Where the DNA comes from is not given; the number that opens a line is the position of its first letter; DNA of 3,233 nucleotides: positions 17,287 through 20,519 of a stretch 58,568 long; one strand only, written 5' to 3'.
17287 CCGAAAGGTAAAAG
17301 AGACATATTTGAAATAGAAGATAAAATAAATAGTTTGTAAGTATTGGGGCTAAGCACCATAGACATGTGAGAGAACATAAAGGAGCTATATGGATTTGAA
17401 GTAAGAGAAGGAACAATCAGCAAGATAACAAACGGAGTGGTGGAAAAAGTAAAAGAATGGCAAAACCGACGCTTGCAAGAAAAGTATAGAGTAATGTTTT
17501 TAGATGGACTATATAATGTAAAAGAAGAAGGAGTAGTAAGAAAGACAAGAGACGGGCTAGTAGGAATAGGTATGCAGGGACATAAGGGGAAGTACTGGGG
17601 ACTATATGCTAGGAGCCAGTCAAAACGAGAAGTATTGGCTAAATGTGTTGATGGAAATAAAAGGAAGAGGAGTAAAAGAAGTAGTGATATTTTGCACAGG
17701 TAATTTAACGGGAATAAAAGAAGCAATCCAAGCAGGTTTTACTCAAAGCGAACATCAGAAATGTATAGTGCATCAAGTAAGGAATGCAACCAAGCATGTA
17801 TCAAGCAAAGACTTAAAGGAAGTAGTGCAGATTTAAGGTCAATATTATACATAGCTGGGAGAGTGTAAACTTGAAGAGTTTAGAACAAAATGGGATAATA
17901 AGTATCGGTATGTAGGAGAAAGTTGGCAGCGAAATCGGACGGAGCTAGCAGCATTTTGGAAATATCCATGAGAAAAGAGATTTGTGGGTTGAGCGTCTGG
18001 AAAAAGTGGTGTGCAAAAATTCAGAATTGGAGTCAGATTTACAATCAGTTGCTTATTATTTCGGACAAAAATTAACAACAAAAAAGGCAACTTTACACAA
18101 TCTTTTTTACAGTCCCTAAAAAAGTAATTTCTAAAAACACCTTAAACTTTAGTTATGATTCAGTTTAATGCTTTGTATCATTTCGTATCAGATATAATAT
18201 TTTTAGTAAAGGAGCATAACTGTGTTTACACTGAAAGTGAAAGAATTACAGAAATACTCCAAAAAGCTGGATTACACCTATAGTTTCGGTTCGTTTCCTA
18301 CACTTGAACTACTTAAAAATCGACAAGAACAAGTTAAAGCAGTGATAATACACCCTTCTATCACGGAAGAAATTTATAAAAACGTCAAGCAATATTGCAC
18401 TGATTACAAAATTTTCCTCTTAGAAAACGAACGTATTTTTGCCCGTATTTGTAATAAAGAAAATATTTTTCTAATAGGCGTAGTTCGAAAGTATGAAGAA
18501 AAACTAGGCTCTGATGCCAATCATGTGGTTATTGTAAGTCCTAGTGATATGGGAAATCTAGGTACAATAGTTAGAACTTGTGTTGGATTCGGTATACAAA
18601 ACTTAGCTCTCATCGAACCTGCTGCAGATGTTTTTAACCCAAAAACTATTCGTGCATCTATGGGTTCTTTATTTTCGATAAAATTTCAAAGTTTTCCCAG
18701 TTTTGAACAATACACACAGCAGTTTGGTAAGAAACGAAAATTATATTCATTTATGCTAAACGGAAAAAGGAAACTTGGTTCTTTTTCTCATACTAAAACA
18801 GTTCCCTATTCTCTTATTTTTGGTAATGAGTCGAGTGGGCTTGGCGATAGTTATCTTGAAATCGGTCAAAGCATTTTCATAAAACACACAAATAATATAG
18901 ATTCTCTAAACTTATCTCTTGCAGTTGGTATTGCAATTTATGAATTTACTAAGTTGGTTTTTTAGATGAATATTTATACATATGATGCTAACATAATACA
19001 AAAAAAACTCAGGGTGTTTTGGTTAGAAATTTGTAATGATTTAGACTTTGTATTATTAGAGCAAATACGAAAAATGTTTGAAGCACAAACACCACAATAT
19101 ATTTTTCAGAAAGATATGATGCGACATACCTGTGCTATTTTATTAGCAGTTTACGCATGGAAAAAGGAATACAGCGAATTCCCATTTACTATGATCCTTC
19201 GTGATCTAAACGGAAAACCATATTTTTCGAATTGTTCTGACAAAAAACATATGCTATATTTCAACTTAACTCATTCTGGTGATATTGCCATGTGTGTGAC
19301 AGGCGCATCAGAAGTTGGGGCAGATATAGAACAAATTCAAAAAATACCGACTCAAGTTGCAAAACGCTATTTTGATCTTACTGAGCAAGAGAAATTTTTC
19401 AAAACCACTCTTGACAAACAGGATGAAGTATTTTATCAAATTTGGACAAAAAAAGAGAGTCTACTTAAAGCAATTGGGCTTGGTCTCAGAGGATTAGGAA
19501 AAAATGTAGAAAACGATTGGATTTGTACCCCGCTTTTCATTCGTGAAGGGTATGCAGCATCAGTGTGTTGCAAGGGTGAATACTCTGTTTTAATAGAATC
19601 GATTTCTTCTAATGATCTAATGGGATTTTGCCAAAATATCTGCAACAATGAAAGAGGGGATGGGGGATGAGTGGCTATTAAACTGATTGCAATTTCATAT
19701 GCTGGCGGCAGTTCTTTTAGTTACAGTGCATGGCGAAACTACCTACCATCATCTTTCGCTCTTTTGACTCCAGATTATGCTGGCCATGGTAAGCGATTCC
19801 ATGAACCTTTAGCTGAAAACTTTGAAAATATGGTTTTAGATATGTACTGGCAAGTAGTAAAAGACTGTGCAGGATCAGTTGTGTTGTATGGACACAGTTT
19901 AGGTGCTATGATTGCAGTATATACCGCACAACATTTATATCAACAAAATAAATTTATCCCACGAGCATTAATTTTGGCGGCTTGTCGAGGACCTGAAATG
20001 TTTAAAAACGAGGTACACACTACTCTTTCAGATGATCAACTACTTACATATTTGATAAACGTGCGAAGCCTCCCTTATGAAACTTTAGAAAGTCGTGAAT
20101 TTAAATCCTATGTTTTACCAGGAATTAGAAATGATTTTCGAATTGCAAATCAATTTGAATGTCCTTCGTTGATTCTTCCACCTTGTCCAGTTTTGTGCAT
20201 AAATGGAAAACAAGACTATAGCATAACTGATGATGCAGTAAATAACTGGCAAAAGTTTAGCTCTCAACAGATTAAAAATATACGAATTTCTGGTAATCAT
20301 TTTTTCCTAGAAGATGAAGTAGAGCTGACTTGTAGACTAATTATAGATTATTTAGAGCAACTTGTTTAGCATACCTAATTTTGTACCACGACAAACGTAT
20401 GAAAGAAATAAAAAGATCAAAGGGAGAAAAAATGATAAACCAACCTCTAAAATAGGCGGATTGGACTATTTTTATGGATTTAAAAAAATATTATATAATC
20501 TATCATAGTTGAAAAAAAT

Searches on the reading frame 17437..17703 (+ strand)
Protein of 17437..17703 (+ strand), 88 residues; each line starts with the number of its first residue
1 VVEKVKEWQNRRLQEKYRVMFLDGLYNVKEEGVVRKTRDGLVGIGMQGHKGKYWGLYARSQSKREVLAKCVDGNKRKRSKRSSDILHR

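Call 48: search_protein_families(library=pfam, proteins=[window:17437-17703:+], max_evalue=0.01)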
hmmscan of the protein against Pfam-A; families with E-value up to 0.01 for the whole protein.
window:17437-17703:+ (88 aa): 1 family
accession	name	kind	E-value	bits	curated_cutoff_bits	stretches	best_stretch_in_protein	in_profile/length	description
PF00872.24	Transposase_mut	-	5e-06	26.1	21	1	3-50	146-195/379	Transposase, Mutator family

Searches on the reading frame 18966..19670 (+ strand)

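Call 8: search_protein_families(library=pfam, proteins=[window:18966-19670:+])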
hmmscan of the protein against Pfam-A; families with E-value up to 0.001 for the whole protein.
window:18966-19670:+ (234 aa): 2 families
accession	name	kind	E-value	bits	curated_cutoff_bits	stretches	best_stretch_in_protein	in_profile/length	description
PF01648.25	ACPS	-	1e-13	51.7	25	1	117-176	2-67/111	4'-phosphopantetheinyl transferase superfamily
PF22624.1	AASDHPPT_N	-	1.7e-06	28.6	27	1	32-111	15-96/100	4'-phosphopantetheinyl transferase, N-terminal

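Call 56: search_protein_families(library=ncbifam, proteins=[window:18966-19667:+], max_evalue=0.00001)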
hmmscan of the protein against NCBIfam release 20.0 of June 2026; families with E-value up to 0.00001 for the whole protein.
window:18966-19667:+ (234 aa): 4 families
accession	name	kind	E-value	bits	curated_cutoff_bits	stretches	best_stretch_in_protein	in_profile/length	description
NF047349.1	4PPT_AusB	equivalog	1e-17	64.3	225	1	30-175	17-153/205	aureusimine biosynthesis 4'-phosphopantetheinyl transferase AusB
NF042922.1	4PPT_HetI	equivalog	3.5e-17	62.5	370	1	80-178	87-187/235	4'-phosphopantetheinyl transferase HetI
NF007676.0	PRK10351.1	equivalog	3.1e-15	56.3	174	1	75-171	49-144/195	4'-phosphopantetheinyl transferase AcpT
TIGR00556.1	pantethn_trn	domain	1.5e-09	38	45.35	1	115-180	3-74/128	phosphopantetheine--protein transferase domain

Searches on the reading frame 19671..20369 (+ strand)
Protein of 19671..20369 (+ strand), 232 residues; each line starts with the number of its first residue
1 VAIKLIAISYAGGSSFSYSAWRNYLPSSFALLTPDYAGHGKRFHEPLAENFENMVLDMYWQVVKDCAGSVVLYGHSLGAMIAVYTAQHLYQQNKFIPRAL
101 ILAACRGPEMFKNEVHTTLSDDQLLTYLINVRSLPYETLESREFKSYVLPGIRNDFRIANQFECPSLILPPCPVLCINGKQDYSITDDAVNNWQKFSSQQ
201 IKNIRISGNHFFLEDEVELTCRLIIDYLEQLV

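Call 8: search_protein_families(library=pfam, proteins=[window:19671-20369:+])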
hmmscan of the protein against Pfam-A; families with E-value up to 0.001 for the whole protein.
window:19671-20369:+ (232 aa): 4 families
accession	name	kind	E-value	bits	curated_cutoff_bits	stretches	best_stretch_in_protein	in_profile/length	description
PF00975.26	Thioesterase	-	7.9e-27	95.4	26.4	1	4-225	2-223/226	Thioesterase domain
PF12697.13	Abhydrolase_6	-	3.7e-08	34.7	26.3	1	13-110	6-100/217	Alpha/beta hydrolase family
PF00561.26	Abhydrolase_1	-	1.7e-06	28.3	25.8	1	18-94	17-92/245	alpha/beta hydrolase fold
PF12146.15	Hydrolase_4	-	6.4e-05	22.8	27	1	29-104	32-108/239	Serine aminopeptidase, S33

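Call 56: search_protein_families(library=ncbifam, proteins=[window:19671-20366:+], max_evalue=0.00001)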
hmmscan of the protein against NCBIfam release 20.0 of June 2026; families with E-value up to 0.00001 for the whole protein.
window:19671-20366:+ (232 aa): 1 family
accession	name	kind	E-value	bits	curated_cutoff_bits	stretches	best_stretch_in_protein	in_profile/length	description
TIGR03695.1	menH_SHCHC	equivalog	2.5e-07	30.4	208.55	1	13-91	13-94/252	2-succinyl-6-hydroxy-2,4-cyclohexadiene-1-carboxylate synthase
